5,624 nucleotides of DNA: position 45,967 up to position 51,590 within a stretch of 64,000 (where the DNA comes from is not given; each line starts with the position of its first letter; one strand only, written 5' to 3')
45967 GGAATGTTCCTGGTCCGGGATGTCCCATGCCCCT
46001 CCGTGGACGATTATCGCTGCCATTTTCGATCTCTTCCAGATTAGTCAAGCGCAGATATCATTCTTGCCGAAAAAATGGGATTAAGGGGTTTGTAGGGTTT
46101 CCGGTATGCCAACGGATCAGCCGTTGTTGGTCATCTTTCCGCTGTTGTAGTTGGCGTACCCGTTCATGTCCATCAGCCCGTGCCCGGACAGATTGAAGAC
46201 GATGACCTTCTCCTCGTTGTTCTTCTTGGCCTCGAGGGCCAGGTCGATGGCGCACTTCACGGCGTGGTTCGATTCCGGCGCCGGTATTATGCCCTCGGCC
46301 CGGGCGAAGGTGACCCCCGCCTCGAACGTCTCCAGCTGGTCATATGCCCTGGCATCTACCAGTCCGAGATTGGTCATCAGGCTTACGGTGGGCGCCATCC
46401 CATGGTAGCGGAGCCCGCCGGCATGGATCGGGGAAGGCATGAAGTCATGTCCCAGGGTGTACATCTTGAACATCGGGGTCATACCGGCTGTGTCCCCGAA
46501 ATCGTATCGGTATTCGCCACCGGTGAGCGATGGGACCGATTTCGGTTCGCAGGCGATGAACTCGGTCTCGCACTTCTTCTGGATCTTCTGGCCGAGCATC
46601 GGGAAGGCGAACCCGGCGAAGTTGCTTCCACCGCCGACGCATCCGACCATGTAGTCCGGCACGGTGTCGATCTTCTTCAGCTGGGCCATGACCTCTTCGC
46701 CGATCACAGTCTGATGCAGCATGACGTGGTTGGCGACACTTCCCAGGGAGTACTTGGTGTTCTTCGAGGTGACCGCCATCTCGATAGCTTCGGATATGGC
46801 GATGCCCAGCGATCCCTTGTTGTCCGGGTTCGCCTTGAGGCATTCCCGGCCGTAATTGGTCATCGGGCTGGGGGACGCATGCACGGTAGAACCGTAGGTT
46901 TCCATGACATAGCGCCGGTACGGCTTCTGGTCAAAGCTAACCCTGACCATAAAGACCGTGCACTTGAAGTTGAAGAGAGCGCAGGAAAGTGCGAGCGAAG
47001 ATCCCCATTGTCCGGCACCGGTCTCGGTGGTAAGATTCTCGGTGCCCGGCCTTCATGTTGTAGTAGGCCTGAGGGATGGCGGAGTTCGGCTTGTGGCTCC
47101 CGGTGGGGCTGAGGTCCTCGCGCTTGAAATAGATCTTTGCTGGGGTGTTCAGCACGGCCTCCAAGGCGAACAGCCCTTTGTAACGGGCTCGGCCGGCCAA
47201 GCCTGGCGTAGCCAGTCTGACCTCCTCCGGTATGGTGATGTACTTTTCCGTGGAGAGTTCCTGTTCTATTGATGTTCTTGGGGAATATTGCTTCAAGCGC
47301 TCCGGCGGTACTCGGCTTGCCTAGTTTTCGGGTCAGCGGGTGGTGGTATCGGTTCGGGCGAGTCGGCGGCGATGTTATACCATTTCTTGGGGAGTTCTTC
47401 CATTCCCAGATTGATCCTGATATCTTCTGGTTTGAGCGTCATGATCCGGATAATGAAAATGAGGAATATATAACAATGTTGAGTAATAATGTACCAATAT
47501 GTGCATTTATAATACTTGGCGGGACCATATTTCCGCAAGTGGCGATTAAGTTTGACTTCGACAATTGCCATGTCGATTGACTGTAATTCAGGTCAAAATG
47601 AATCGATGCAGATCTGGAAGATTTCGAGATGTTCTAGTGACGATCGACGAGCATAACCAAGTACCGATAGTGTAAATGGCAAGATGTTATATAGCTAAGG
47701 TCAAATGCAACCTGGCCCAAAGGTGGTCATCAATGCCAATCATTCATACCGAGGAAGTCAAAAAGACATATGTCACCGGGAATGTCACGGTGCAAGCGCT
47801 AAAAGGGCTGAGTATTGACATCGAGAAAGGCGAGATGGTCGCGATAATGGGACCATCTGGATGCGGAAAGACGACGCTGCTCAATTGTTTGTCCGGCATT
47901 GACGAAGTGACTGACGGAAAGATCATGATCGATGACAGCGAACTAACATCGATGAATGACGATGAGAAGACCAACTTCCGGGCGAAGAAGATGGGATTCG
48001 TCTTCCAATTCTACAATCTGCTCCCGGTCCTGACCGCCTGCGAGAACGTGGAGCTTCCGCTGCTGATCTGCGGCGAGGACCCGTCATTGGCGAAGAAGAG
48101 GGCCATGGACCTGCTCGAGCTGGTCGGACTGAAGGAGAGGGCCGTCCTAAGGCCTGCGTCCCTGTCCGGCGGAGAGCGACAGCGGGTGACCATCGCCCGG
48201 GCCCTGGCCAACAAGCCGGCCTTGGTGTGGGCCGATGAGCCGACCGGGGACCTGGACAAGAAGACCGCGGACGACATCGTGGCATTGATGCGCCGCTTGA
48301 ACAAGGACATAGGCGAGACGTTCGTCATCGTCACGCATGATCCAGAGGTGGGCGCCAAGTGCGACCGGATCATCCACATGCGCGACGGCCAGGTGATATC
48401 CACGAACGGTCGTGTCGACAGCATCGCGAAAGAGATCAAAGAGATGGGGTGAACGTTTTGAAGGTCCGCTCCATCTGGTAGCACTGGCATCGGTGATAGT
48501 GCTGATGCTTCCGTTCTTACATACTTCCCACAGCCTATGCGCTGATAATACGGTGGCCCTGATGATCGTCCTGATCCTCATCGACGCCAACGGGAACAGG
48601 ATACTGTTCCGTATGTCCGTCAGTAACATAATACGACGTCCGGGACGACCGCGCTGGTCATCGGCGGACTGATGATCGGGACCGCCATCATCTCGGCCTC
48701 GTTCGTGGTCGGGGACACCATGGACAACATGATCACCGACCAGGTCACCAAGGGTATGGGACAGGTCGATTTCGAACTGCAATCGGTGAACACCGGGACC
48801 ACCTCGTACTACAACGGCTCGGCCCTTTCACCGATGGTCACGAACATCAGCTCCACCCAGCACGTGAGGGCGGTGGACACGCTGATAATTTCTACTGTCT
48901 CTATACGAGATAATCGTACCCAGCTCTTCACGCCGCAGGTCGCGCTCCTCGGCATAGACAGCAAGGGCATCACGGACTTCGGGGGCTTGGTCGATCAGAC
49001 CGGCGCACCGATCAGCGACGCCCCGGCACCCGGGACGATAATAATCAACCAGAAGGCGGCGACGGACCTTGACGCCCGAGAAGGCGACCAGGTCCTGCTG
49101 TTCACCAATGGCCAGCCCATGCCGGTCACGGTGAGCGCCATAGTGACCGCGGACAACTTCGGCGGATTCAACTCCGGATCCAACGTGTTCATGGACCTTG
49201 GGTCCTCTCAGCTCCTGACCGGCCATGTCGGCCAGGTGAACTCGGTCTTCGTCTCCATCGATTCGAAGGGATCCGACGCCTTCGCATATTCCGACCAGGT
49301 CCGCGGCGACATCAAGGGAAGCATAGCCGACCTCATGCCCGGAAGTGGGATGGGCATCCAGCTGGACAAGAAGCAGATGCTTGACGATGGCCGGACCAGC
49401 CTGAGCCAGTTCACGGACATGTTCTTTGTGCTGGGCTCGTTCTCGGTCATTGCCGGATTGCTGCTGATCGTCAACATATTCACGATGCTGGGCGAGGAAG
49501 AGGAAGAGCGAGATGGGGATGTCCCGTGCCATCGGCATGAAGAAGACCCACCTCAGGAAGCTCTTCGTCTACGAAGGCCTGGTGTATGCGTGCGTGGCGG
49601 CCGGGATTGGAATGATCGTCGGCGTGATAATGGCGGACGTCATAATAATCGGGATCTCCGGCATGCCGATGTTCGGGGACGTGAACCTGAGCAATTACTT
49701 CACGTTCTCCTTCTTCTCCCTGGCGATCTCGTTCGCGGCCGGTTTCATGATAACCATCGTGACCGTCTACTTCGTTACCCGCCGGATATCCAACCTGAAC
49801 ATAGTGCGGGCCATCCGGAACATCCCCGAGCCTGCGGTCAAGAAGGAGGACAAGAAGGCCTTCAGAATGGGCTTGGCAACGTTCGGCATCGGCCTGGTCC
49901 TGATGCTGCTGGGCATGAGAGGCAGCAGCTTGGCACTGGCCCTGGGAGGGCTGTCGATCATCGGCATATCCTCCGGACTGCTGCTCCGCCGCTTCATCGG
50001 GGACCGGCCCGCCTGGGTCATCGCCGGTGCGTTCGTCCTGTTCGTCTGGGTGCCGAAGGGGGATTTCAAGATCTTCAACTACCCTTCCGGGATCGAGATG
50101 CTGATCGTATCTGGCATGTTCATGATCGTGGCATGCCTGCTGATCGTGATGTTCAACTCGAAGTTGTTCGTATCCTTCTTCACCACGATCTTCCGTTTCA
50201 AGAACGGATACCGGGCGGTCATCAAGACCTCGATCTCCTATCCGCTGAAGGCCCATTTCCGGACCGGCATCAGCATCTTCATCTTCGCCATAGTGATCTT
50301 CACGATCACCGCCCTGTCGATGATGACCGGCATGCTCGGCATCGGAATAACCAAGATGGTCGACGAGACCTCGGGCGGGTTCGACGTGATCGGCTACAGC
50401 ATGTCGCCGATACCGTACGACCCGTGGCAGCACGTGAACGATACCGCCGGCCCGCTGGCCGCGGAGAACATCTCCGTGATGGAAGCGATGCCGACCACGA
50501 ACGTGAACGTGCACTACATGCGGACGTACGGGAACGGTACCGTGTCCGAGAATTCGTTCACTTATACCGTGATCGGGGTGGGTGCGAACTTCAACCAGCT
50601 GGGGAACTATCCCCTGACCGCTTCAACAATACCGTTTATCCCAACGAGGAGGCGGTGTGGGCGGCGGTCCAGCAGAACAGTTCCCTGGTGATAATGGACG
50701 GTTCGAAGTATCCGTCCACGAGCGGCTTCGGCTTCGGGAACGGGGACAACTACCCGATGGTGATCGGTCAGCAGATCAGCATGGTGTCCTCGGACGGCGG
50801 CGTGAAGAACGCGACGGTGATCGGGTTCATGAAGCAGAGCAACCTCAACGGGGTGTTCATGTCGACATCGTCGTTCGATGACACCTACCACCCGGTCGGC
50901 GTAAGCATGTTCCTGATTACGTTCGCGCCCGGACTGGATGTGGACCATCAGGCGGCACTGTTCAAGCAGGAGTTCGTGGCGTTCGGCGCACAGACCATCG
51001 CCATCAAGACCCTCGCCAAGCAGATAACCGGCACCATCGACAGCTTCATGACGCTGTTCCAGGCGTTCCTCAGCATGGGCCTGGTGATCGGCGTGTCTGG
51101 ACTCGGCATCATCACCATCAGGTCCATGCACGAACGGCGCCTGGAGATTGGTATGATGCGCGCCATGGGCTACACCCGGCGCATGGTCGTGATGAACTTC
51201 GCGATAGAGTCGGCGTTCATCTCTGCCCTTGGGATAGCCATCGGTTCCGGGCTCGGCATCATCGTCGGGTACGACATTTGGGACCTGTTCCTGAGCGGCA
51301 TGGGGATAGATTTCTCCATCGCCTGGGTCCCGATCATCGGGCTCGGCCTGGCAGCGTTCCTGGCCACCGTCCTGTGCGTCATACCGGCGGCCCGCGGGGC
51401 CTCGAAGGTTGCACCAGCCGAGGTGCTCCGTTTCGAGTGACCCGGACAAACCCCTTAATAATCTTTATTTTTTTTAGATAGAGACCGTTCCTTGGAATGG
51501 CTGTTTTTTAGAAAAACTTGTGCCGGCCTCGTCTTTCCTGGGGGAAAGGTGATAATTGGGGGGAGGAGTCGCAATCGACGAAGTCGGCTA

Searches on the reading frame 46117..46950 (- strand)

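Call 54: search_protein_families(library=pfam, proteins=[window:46117-46950:-], max_evalue=0.00001)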
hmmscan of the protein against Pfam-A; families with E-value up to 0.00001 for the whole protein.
window:46117-46950:- (277 aa): 1 family
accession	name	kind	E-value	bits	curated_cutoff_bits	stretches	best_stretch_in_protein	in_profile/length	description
PF00291.31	PALP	-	3.3e-16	59.9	35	1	9-256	90-295/295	Pyridoxal-phosphate dependent enzyme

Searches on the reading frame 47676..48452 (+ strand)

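Call 54: search_protein_families(library=pfam, proteins=[window:47676-48452:+], max_evalue=0.00001)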
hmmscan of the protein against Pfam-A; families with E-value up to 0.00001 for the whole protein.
window:47676-48452:+ (258 aa): 2 families
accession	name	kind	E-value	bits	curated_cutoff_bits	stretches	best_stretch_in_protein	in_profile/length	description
PF00005.33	ABC_tran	-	1.6e-34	119.9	25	1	42-190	1-136/137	ABC transporter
PF02463.25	SMC_N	-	8.4e-07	29.1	40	0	146-237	120-213/220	RecF/RecN/SMC N terminal domain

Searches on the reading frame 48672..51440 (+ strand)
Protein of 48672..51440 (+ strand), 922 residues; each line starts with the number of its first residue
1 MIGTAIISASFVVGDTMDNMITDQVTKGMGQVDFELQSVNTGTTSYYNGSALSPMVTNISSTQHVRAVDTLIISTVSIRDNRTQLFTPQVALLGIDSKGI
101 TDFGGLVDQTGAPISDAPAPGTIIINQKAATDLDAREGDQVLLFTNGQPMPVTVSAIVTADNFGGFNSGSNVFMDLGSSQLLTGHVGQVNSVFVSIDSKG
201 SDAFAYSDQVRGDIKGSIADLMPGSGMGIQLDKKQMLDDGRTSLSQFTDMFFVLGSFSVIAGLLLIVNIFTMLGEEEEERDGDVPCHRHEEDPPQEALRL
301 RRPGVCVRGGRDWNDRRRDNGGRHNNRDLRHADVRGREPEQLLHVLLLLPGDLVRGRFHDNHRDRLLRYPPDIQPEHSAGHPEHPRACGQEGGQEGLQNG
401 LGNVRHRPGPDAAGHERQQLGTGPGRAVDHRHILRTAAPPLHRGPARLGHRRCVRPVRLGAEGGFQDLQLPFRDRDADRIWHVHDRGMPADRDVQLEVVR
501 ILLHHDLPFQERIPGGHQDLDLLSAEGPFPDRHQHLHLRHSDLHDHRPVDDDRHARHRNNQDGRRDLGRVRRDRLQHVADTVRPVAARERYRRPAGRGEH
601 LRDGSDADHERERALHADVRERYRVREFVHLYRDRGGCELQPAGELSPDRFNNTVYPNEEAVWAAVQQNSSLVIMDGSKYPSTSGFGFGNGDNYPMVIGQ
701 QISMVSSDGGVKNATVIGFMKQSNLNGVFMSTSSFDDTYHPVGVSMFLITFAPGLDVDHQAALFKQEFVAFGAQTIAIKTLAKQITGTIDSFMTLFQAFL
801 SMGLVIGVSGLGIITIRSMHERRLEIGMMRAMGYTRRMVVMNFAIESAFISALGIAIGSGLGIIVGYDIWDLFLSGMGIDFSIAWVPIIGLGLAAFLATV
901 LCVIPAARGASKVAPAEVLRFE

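Call 54: search_protein_families(library=pfam, proteins=[window:48672-51440:+], max_evalue=0.00001)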
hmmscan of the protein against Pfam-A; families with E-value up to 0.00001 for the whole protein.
window:48672-51440:+ (922 aa): 2 families
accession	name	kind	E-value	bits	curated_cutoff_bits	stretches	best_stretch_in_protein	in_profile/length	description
PF02687.27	FtsX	-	4e-20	72.5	25.5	1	799-913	3-118/120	FtsX-like permease C-terminal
PF12704.14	MacB_PCD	-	1.8e-07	32.1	27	1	1-199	9-194/207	MacB-like periplasmic core domain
